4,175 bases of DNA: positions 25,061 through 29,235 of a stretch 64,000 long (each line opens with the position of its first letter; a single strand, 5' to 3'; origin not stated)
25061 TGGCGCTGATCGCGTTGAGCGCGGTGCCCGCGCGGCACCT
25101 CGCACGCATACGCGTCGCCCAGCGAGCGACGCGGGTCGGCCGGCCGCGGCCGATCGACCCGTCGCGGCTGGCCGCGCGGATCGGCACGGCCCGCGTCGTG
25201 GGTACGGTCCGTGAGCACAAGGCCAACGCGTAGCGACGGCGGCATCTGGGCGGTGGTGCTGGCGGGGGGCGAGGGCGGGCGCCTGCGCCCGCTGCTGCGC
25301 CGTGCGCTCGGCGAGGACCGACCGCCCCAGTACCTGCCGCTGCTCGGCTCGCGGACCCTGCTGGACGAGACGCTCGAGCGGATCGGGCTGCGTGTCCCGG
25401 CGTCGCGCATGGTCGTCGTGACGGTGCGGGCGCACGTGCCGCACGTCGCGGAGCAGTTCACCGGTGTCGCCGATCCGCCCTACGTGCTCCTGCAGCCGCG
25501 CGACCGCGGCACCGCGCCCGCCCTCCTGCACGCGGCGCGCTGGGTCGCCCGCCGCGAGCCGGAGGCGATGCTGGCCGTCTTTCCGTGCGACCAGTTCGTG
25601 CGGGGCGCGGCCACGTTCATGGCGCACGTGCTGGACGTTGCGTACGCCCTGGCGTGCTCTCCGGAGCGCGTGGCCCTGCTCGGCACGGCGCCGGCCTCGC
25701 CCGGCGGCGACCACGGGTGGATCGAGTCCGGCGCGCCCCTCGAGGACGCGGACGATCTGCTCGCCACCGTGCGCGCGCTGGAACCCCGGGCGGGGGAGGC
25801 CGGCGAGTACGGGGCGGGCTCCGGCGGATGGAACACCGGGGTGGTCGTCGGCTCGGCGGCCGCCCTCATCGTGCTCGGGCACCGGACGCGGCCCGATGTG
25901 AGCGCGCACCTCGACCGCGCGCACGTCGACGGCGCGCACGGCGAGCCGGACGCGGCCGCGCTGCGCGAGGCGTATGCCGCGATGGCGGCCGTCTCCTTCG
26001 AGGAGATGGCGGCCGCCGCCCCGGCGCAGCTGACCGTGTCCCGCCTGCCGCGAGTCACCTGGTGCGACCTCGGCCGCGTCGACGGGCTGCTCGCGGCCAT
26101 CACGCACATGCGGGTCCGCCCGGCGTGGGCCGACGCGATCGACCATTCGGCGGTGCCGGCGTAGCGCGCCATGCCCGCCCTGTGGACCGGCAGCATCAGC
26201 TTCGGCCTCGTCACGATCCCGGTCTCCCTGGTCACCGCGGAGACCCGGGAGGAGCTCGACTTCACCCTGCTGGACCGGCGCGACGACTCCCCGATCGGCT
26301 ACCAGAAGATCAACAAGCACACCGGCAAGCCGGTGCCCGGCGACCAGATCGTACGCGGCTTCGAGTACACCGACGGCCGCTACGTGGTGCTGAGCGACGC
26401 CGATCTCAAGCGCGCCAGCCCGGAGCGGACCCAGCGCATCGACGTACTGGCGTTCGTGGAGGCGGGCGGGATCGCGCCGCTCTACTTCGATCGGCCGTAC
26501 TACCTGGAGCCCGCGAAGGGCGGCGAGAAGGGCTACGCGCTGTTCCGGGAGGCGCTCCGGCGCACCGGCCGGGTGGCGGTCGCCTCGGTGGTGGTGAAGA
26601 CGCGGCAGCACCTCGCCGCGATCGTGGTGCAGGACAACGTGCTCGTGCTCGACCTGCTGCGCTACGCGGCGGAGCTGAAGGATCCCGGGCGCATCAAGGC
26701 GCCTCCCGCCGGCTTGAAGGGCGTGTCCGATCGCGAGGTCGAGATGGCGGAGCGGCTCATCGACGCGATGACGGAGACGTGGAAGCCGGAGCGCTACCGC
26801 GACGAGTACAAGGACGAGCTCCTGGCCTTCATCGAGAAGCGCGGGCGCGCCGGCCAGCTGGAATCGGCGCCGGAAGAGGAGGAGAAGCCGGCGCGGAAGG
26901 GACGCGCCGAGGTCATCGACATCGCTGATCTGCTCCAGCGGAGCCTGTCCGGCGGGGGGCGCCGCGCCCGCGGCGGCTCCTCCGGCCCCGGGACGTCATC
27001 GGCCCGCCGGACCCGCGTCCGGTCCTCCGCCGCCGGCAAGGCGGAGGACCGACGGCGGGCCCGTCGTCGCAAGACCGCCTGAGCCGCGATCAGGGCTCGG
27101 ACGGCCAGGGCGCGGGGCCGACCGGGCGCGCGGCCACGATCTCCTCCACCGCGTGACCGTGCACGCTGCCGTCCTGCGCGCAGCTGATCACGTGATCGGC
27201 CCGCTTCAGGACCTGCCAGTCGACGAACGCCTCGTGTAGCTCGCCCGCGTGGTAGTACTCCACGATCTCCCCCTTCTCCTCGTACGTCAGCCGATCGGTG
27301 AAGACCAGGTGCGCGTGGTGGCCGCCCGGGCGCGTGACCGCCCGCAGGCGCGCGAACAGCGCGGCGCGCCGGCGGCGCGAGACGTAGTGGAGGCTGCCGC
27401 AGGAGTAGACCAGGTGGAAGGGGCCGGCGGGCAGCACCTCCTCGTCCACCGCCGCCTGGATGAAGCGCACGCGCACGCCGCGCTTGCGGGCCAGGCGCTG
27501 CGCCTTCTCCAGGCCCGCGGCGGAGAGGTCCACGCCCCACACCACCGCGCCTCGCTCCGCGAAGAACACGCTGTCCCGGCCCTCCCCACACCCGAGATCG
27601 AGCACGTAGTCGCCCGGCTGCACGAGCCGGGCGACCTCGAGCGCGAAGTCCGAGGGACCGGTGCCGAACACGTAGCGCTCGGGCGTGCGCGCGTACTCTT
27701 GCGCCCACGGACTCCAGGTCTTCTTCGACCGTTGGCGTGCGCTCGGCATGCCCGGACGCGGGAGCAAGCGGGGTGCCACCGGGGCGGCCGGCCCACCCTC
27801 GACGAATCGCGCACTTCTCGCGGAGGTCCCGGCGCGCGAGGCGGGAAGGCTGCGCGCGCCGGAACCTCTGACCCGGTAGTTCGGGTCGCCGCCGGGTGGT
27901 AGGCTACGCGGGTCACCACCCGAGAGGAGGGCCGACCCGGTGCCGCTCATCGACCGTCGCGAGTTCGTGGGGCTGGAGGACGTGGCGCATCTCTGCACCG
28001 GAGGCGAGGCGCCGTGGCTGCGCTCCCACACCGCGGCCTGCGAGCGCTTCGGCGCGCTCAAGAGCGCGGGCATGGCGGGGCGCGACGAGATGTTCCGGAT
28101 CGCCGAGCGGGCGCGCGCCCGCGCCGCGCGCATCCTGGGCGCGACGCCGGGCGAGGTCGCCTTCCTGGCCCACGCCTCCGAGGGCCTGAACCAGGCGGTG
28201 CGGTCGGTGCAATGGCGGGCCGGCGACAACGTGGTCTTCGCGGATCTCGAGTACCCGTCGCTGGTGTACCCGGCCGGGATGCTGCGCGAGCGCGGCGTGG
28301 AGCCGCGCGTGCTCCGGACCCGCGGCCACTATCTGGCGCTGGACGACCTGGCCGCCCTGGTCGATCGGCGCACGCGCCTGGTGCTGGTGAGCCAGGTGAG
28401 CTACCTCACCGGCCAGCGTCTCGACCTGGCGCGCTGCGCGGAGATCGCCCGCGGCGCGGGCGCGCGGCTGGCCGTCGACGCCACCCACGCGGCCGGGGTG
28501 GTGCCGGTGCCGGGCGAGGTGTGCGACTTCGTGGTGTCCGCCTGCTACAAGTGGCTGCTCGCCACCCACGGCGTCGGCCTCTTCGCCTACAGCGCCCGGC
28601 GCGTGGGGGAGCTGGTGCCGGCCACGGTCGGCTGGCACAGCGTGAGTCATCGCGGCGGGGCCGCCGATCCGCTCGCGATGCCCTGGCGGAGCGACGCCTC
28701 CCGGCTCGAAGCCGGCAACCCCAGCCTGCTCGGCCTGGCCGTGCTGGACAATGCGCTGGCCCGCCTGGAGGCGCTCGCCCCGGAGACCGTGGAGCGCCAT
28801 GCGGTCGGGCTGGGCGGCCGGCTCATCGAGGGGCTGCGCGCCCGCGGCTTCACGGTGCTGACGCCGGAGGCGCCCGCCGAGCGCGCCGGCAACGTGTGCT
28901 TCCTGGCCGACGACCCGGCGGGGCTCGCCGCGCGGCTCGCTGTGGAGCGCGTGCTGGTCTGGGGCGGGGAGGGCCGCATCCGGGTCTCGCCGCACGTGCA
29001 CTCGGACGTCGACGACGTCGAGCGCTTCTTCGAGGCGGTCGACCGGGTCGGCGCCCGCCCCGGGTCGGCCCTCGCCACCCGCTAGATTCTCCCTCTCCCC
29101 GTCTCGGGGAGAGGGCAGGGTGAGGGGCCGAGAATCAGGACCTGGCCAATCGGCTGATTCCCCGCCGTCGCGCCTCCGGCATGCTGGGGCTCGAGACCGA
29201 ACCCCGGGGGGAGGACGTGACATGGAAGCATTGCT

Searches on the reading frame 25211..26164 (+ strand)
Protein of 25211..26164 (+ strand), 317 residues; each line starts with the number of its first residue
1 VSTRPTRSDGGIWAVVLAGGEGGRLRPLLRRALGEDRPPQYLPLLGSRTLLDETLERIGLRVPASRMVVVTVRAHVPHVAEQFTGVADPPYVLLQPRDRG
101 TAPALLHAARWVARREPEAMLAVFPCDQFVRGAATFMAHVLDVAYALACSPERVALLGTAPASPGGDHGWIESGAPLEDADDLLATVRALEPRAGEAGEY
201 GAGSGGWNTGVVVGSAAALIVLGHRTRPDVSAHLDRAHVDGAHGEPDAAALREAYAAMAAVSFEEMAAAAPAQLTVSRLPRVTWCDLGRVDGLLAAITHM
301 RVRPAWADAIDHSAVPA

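Call 34: search_protein_families(library=pfam, proteins=[window:25211-26164:+], max_evalue=0.001)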
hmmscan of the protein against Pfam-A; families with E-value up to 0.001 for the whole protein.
window:25211-26164:+ (317 aa): 2 families
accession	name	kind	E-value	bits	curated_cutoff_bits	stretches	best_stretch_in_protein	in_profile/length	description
PF00483.29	NTP_transferase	-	2.4e-13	50.7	21.2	1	14-299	2-241/245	Nucleotidyl transferase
PF12804.13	NTP_transf_3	-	5.4e-06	27.1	27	1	14-130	1-98/160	MobA-like NTP transferase domain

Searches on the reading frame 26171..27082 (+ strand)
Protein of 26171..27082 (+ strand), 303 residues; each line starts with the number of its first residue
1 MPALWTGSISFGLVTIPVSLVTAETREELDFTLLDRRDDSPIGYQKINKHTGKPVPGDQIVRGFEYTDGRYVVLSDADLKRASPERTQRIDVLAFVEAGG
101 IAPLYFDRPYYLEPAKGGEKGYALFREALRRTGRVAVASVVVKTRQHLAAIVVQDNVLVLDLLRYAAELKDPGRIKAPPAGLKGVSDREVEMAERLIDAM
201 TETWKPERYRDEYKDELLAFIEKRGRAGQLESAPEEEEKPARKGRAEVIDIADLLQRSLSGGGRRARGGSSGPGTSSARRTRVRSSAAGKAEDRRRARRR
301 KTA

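Call 34: search_protein_families(library=pfam, proteins=[window:26171-27082:+], max_evalue=0.001)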
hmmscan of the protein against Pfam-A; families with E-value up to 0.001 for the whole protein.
window:26171-27082:+ (303 aa): 1 family
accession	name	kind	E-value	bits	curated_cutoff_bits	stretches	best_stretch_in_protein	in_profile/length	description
PF02735.22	Ku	-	1.5e-41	142.8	25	1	10-190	1-188/190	Ku70/Ku80 beta-barrel domain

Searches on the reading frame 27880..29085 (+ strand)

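Call 34: search_protein_families(library=pfam, proteins=[window:27880-29085:+], max_evalue=0.001)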
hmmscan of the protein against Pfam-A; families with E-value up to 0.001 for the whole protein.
window:27880-29085:+ (401 aa): 2 families
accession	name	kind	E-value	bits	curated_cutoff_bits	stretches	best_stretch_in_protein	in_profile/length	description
PF00266.25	Aminotran_5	-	2.2e-25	89.8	21.5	1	69-342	39-315/371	Aminotransferase class-V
PF01053.26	Cys_Met_Meta_PP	-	1e-05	24.8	27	1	113-226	89-200/381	Cys/Met metabolism PLP-dependent enzyme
